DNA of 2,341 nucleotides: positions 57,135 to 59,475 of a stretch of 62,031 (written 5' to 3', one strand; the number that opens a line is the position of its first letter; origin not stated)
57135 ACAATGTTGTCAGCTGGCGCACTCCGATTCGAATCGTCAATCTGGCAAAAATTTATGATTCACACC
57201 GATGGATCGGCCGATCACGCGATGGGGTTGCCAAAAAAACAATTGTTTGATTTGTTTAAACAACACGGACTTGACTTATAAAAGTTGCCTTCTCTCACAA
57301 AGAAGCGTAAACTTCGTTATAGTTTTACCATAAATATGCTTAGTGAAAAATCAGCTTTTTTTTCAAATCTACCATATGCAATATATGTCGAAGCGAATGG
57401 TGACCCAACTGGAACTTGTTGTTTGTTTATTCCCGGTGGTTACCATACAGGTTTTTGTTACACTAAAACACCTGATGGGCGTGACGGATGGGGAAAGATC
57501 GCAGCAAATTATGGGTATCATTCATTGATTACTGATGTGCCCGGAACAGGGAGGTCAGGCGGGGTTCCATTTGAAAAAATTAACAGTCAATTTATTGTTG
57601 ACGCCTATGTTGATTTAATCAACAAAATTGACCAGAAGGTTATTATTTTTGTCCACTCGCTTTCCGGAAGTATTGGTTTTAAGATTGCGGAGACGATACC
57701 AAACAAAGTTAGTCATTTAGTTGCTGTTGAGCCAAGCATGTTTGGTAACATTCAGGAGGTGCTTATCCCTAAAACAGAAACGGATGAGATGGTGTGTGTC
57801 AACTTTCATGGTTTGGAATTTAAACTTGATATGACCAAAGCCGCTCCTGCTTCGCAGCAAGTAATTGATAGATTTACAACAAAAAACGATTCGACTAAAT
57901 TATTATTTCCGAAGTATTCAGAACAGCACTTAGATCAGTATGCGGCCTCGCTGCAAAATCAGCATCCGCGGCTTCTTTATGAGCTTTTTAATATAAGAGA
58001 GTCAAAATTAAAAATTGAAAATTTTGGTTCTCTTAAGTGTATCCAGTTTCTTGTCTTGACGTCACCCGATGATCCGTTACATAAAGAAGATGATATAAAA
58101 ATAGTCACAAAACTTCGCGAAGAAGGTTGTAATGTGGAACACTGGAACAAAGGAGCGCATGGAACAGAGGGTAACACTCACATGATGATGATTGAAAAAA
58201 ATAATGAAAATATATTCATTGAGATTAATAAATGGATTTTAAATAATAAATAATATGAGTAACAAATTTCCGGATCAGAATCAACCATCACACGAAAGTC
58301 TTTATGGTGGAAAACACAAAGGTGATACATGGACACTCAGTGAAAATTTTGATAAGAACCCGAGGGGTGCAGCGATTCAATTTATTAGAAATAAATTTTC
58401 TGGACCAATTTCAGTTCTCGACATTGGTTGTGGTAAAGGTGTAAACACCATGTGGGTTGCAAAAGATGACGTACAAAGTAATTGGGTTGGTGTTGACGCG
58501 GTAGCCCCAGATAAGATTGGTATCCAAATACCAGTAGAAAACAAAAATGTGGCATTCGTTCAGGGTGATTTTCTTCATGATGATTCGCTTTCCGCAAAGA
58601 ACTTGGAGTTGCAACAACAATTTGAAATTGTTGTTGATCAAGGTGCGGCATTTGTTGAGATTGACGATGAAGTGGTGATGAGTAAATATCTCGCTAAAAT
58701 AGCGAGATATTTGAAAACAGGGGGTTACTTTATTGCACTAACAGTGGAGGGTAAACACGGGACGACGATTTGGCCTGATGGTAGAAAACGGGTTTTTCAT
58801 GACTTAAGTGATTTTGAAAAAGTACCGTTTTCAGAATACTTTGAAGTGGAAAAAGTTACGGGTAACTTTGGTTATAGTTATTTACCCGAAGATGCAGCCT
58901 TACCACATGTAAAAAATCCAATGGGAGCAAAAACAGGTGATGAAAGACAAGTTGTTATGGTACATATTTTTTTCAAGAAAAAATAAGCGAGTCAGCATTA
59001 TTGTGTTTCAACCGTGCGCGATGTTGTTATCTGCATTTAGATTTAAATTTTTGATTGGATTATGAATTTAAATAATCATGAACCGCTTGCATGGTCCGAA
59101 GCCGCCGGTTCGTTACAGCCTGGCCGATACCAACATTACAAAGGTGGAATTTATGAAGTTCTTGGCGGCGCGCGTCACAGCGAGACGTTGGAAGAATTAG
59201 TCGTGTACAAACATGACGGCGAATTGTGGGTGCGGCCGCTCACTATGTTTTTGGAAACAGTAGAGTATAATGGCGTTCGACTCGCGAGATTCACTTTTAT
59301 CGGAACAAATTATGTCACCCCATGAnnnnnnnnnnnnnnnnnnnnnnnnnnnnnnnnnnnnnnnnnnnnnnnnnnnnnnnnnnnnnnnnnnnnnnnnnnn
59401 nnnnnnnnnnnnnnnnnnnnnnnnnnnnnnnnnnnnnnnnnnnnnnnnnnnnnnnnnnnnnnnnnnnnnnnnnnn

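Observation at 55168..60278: Co-directional nucleotide-centric gene cluster between secA and secD: best candidate for an undescribed system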

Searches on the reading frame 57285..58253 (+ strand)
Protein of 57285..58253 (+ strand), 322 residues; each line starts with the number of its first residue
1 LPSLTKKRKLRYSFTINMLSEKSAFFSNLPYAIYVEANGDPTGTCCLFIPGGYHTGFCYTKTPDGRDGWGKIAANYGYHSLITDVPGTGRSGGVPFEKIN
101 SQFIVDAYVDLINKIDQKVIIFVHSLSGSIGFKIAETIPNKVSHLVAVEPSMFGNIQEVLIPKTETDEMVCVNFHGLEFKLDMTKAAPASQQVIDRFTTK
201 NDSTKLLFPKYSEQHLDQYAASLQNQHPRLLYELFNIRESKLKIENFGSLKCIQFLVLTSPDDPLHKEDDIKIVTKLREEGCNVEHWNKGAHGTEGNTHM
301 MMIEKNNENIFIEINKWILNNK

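Call 3: search_protein_families(library=pfam, max_evalue=0.01, proteins=[window:57285-58253:+])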
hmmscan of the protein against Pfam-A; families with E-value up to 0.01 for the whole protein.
window:57285-58253:+ (322 aa): 3 families
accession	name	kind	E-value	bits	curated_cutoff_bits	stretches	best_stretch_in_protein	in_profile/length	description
PF12697.13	Abhydrolase_6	-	2.4e-06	28.8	26.3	1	47-302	2-207/217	Alpha/beta hydrolase family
PF00561.26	Abhydrolase_1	-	5.9e-06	26.6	25.8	1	65-153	12-107/245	alpha/beta hydrolase fold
PF12146.15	Hydrolase_4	-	0.0015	18.3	27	1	75-156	29-115/239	Serine aminopeptidase, S33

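Call 8: search_protein_families(library=ncbifam, max_evalue=0.01, proteins=[window:57285-58253:+])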
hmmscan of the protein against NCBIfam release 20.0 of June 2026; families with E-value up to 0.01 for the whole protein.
window:57285-58253:+ (322 aa): 4 families
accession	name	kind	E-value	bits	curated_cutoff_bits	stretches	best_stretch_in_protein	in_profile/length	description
TIGR03611.1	RutD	equivalog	0.0013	18.1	238.5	1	78-149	40-112/258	pyrimidine utilization protein D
TIGR01738.1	bioH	equivalog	0.003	17.2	206.95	1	81-148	34-96/245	pimeloyl-ACP methyl ester esterase BioH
NF011457.0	PRK14875.1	equivalog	0.0036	16.3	307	1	82-154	163-235/372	acetoin dehydrogenase dihydrolipoyllysine-residue acetyltransferase subunit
NF045632.1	hydroxlase_HsaD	equivalog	0.0098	14.9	400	0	77-151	63-138/290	4,5:9,10-diseco-3-hydroxy-5,9,17-trioxoandrosta-1(10),2-diene-4-oate hydrolase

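Call 9: search_protein_families(library=padloc, max_evalue=0.01, proteins=[window:57285-58253:+])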
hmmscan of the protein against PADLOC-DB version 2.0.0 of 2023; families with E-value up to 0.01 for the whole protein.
window:57285-58253:+ (322 aa): 0 families

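Call 10: search_protein_families(library=phrogs, max_evalue=0.001, proteins=[window:57285-58253:+])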
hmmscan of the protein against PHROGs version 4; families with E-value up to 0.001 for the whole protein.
window:57285-58253:+ (322 aa): 1 family
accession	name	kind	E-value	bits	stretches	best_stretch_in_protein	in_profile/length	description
phrog_789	-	other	2.9e-06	27.2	1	74-152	377-455/637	esterase/lipase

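Call 42: find_homologous_proteins(query=window:57336-58253:+, max_evalue=0.001)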
Query window:57336-58253:+ (305 aa): 10 proteins with E <= 0.001 among 438 candidates.
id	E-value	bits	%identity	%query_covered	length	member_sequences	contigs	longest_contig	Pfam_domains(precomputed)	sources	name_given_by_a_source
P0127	2.8e-208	708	100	100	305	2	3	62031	PF12697.14,PF00561.27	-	-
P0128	4.3e-143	494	68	100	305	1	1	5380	PF12697.14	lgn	-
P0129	2.1e-131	456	64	100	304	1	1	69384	PF12697.14,PF00561.27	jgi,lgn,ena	-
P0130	7.9e-110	385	57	98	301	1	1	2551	PF12697.14,PF00561.27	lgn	-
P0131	7.1e-107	375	56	98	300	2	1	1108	PF12697.14,PF00561.27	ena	-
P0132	4.6e-86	307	50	95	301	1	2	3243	PF12697.14,PF00561.27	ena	-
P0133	5.8e-84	300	50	94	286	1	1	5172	PF12697.14,PF00561.27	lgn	-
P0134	1.6e-78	282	47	97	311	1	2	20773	PF12697.14,PF00561.27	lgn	-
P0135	2.9e-74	268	59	69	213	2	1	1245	-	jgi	jgi:pimeloyl-ACP methyl ester carboxylesterase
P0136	1.1e-73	266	46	94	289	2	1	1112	PF12697.14,PF00561.27,PF12146.16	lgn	-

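Call 43: find_encoding_contigs(protein=P0129, flank=8000, max_places=2)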
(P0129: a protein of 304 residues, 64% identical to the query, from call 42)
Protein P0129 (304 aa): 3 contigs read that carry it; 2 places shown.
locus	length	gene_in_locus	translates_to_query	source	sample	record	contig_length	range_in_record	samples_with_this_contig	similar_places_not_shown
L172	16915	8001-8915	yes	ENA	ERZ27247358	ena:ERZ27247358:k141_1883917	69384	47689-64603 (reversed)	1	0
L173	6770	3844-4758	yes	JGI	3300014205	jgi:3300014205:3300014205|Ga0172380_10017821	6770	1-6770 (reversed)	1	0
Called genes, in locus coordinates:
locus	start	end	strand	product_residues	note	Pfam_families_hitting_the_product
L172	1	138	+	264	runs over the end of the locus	PF01061:ABC2_membrane (weak), PF06182:ABC2_membrane_6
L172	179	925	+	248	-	PF06182:ABC2_membrane_6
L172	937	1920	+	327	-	PF00005:ABC_tran, PF13304:AAA_21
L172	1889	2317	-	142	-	PF00293:NUDIX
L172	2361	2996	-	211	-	PF13328:HD_4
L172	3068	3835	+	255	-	PF13641:Glyco_tranf_2_3 (faint), PF10111:Glyco_tranf_2_2 (weak), PF13632:Glyco_trans_2_3 (faint), PF00535:Glycos_transf_2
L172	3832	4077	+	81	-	PF26604:CBU_0592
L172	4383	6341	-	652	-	-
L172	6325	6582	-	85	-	-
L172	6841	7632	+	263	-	PF13483:Lactamase_B_3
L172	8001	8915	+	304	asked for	PF00561:Abhydrolase_1 (faint), PF12697:Abhydrolase_6 (weak)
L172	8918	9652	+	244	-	PF13489:Methyltransf_23 (weak), PF01728:FtsJ, PF13847:Methyltransf_31, PF08242:Methyltransf_12 (weak), PF13649:Methyltransf_25 (weak)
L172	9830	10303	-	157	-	-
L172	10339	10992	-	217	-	-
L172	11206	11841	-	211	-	-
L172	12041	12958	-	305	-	PF00933:Glyco_hydro_3, PF01915:Glyco_hydro_3_C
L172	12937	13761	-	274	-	PF00933:Glyco_hydro_3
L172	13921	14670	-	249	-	PF00106:adh_short, PF08659:KR, PF23441:SDR, PF13561:adh_short_C2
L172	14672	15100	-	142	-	PF01575:MaoC_dehydratas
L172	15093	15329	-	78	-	PF00550:PP-binding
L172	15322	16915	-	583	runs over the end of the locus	-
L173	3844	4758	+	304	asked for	PF00561:Abhydrolase_1 (faint), PF12697:Abhydrolase_6 (weak)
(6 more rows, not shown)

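Call 44: find_encoding_contigs(protein=P0128, flank=8000, max_places=2)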
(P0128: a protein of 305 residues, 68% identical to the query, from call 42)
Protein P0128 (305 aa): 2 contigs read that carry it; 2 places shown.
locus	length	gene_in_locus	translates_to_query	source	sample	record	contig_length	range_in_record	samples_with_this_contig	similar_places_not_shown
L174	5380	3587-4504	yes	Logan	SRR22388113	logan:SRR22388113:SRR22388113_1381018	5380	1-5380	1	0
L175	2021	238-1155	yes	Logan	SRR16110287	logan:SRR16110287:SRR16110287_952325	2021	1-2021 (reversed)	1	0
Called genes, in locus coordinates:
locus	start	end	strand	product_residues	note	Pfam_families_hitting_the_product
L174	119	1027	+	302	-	PF00892:EamA (weak)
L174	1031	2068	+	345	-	PF02449:Glyco_hydro_42 (weak)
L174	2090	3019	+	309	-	PF00232:Glyco_hydro_1, PF00331:Glyco_hydro_10 (weak)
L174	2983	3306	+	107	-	PF00232:Glyco_hydro_1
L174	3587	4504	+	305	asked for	PF12697:Abhydrolase_6 (weak)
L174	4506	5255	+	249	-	PF01728:FtsJ (weak), PF13649:Methyltransf_25 (weak), PF13847:Methyltransf_31 (weak)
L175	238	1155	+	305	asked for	PF12697:Abhydrolase_6 (weak)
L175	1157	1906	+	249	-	PF01728:FtsJ (weak), PF13649:Methyltransf_25 (weak), PF13847:Methyltransf_31 (weak)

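Call 45: find_encoding_contigs(protein=P0134, flank=8000, max_places=2)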
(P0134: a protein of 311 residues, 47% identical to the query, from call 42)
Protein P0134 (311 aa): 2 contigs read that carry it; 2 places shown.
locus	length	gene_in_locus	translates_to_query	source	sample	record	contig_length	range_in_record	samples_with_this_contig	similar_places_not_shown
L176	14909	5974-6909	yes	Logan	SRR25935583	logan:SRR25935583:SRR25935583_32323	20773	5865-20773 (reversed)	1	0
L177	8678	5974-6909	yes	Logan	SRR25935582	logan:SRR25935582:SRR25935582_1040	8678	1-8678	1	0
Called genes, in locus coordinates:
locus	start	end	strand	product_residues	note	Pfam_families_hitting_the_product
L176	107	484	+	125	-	PF04480:DUF559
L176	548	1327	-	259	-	PF11139:SfLAP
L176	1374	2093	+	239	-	PF01479:S4, PF01728:FtsJ, PF08241:Methyltransf_11 (weak), PF13649:Methyltransf_25 (weak), PF13847:Methyltransf_31 (weak)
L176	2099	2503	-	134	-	PF00072:Response_reg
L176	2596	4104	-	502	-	PF00239:Resolvase, PF07508:Recombinase, PF13408:Zn_ribbon_recom (weak)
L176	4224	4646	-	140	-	-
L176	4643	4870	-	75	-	-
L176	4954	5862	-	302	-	-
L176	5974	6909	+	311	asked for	PF00561:Abhydrolase_1, PF12697:Abhydrolase_6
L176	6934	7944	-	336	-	PF13489:Methyltransf_23 (weak), PF00891:Methyltransf_2 (weak), PF08242:Methyltransf_12 (weak), PF13649:Methyltransf_25 (weak)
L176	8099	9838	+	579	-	PF10017:Methyltransf_33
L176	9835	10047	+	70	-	PF13619:KTSC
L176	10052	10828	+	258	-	PF01936:NYN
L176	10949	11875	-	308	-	PF18075:FtsX_ECD, PF02687:FtsX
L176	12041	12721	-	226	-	PF00005:ABC_tran, PF00931:NB-ARC (faint), PF02463:SMC_N, PF13175:AAA_15 (faint), PF13304:AAA_21 (weak)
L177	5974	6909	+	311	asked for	PF00561:Abhydrolase_1, PF12697:Abhydrolase_6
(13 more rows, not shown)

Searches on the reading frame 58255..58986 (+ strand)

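Call 3: search_protein_families(library=pfam, max_evalue=0.01, proteins=[window:58255-58986:+])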
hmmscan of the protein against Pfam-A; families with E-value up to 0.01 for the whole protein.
window:58255-58986:+ (243 aa): 10 families
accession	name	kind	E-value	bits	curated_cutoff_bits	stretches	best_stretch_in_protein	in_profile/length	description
PF13847.12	Methyltransf_31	-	2.4e-09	37.5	27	1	53-165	6-113/145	Methyltransferase domain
PF13649.12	Methyltransf_25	-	3.3e-08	34.5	27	1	54-157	1-97/97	Methyltransferase domain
PF01728.25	FtsJ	-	2.2e-06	28.2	24.1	1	53-162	24-138/181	FtsJ-like methyltransferase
PF13489.12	Methyltransf_23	-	9.5e-06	25.9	27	1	40-165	12-120/164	Methyltransferase domain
PF08241.18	Methyltransf_11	-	2.7e-05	25.2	21.2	1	55-160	1-94/95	Methyltransferase domain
PF03291.22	mRNA_G-N7_MeTrfase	-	4.6e-05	23.1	26.6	1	50-164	61-183/315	mRNA (guanine-N(7))-methyltransferase domain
PF05175.20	MTS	-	0.0021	18.2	23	1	53-159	34-136/170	Methyltransferase small domain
PF02390.23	Methyltransf_4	-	0.0022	17.9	24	0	53-83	4-34/173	Putative methyltransferase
PF08242.18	Methyltransf_12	-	0.0023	19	30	1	55-159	1-98/98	Methyltransferase domain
PF03848.20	TehB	-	0.0023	17.8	20.4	1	50-161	30-132/193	Tellurite resistance protein TehB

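Call 8: search_protein_families(library=ncbifam, max_evalue=0.01, proteins=[window:58255-58986:+])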
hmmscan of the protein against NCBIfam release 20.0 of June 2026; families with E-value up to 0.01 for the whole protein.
window:58255-58986:+ (243 aa): 14 families
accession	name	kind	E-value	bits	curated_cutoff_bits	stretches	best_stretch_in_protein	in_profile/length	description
NF041536.1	ArsM_DUF2284_UU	exception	8.8e-06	24.3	575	1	51-160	77-179/459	arsenite methyltransferase/DUF2284 domain selenoprotein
NF041537.1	ArsM_AhpD_UU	exception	5e-05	22.2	510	1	52-160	78-179/345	arsenite methyltransferase/AhpD domain selenoprotein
TIGR02072.1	BioC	equivalog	7.9e-05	22.6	184.95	1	43-109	26-91/244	malonyl-ACP O-methyltransferase BioC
NF008405.0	PRK11207.1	equivalog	0.00025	20.6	218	1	51-161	31-132/198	tellurite resistance methyltransferase TehB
NF047649.1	MTase_UXPK_star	exception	0.00045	19.3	460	1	53-160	80-180/283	methyltransferase/UXPK-star double selenoprotein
TIGR00477.1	tehB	equivalog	0.00054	19.4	219.5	1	50-160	73-173/238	tellurite resistance methyltransferase TehB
NF045823.1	PthPhpthDimycoMt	equivalog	0.0014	17.8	300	1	53-172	69-177/256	phthiotriol/phenolphthiotriol dimycocerosates methyltransferase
NF045825.1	FAmtase_mtf2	equivalog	0.0018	17.6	400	1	53-173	61-170/248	fatty-acid O-methyltransferase Mtf2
NF045667.1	MTase_DVU1556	equivalog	0.0019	17.7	155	0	52-85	24-56/213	DVU_1556 family methyltransferase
NF001080.0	PRK00121.2-2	equivalog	0.0021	17.3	132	1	51-83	48-79/224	tRNA (guanosine(46)-N7)-methyltransferase TrmB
TIGR01983.1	UbiG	equivalog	0.0033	16.7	102.95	1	51-163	50-153/228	bifunctional 2-polyprenyl-6-hydroxyphenol methylase/3-demethylubiquinol 3-O-methyltransferase UbiG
NF043040.1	corrin_prot_MT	hypoth_equivalog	0.0049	16.3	180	1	53-160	44-146/216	corrinoid protein-associated methyltransferase CpaM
NF004851.0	PRK06202.1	equivalog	0.0081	15.6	243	0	49-127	59-134/237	hypothetical protein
NF011529.0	PRK14968.1-3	equivalog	0.0087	15.5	162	0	53-107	37-92/198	putative methyltransferase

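Call 9: search_protein_families(library=padloc, max_evalue=0.01, proteins=[window:58255-58986:+])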
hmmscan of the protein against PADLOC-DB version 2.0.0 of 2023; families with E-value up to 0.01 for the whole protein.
window:58255-58986:+ (243 aa): 1 family
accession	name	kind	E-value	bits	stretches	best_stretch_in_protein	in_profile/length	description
PDLC04134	mad2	-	3.4e-10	37.4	1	51-173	292-406/492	mads_2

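Call 10: search_protein_families(library=phrogs, max_evalue=0.001, proteins=[window:58255-58986:+])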
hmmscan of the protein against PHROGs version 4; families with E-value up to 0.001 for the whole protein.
window:58255-58986:+ (243 aa): 0 families

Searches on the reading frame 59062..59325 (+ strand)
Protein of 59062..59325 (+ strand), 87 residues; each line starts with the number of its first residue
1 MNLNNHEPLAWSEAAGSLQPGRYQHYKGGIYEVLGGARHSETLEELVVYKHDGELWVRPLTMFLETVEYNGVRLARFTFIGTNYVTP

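Call 3: search_protein_families(library=pfam, max_evalue=0.01, proteins=[window:59062-59325:+])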
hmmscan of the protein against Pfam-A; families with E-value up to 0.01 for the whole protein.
window:59062-59325:+ (87 aa): 1 family
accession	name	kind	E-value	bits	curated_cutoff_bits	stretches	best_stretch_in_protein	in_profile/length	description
PF07866.17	DUF1653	-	1.9e-23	83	23.5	1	21-78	1-61/62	Protein of unknown function (DUF1653)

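Call 8: search_protein_families(library=ncbifam, max_evalue=0.01, proteins=[window:59062-59325:+])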
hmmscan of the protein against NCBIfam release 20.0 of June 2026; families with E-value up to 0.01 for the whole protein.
window:59062-59325:+ (87 aa): 0 families

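Call 9: search_protein_families(library=padloc, max_evalue=0.01, proteins=[window:59062-59325:+])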
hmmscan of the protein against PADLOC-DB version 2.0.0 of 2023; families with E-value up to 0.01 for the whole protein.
window:59062-59325:+ (87 aa): 0 families

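Call 10: search_protein_families(library=phrogs, max_evalue=0.001, proteins=[window:59062-59325:+])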
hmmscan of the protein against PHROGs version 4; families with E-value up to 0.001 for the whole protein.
window:59062-59325:+ (87 aa): 1 family
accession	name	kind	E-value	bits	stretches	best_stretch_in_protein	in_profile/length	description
phrog_4767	-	unknown function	4.8e-06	26.6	1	21-71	13-69/505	-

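Call 13: find_encoding_contigs(protein=window:59062-59325:+, flank=10000, max_places=10)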
Protein window:59062-59325:+ (87 aa): 3 contigs read that carry it; 3 places shown.
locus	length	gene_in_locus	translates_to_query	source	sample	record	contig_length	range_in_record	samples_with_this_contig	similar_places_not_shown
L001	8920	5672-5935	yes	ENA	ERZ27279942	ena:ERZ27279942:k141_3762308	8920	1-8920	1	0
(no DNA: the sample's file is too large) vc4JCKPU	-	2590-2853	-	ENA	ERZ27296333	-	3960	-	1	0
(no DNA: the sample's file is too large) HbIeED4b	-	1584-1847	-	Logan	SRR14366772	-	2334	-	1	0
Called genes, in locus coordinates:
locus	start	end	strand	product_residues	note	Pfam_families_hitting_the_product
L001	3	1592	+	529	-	?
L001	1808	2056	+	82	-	PF02311:AraC_binding (weak), PF07883:Cupin_2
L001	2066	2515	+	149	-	-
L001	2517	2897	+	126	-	-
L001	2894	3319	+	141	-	PF08719:NADAR, PF08010:Phage_30_3 (faint)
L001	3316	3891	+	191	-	PF02545:Maf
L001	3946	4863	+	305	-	PF12697:Abhydrolase_6 (weak), PF00561:Abhydrolase_1 (weak)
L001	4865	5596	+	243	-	PF13489:Methyltransf_23 (faint), PF01728:FtsJ (weak), PF13649:Methyltransf_25, PF13847:Methyltransf_31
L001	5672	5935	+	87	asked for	PF07866:DUF1653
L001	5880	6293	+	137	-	PF01503:PRA-PH (faint), PF03819:MazG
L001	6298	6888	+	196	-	PF12917:YfbR-like, PF13023:HD_3, PF01966:HD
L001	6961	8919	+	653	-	?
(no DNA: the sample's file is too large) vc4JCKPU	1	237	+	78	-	?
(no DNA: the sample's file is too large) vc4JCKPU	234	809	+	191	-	PF02545:Maf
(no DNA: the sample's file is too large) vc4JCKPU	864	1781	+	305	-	PF12697:Abhydrolase_6 (weak), PF00561:Abhydrolase_1 (weak)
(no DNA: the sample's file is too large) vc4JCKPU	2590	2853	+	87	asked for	PF07866:DUF1653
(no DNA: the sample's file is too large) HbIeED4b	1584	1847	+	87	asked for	PF07866:DUF1653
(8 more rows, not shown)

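Call 35: search_solved_structures(query=window:59062-59325:+, max_evalue=1, show_alignments=1)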
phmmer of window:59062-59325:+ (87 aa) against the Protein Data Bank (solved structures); distinct sequences matched with E-value up to 1: 1.
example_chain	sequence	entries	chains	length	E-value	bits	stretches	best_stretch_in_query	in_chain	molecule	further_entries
3be3_A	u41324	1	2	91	6.9e-06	29.4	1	15-86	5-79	Uncharacterized protein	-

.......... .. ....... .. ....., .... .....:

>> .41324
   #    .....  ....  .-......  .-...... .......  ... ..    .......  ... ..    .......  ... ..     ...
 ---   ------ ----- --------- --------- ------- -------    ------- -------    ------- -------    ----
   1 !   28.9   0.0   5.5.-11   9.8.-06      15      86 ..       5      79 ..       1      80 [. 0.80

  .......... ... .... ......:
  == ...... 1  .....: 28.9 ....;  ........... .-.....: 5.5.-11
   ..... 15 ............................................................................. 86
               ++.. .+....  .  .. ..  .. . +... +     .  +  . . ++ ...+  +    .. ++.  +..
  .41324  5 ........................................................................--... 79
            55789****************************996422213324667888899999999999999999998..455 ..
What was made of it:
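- On DUF1653 (PF07866): PDB 3be3 7e-6 (call 35).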

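Call 68: find_related_loci(query=window:59062-59325:+, collection=viral_contigs, flank=6000)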
Query window:59062-59325:+ (87 aa) in viral_contigs; peptide patterns used: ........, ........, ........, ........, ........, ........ (x = any residue, [..] = any of these).
5 stretches matched a pattern, but none encodes a relative of the query by tblastn (E <= 1e-3).
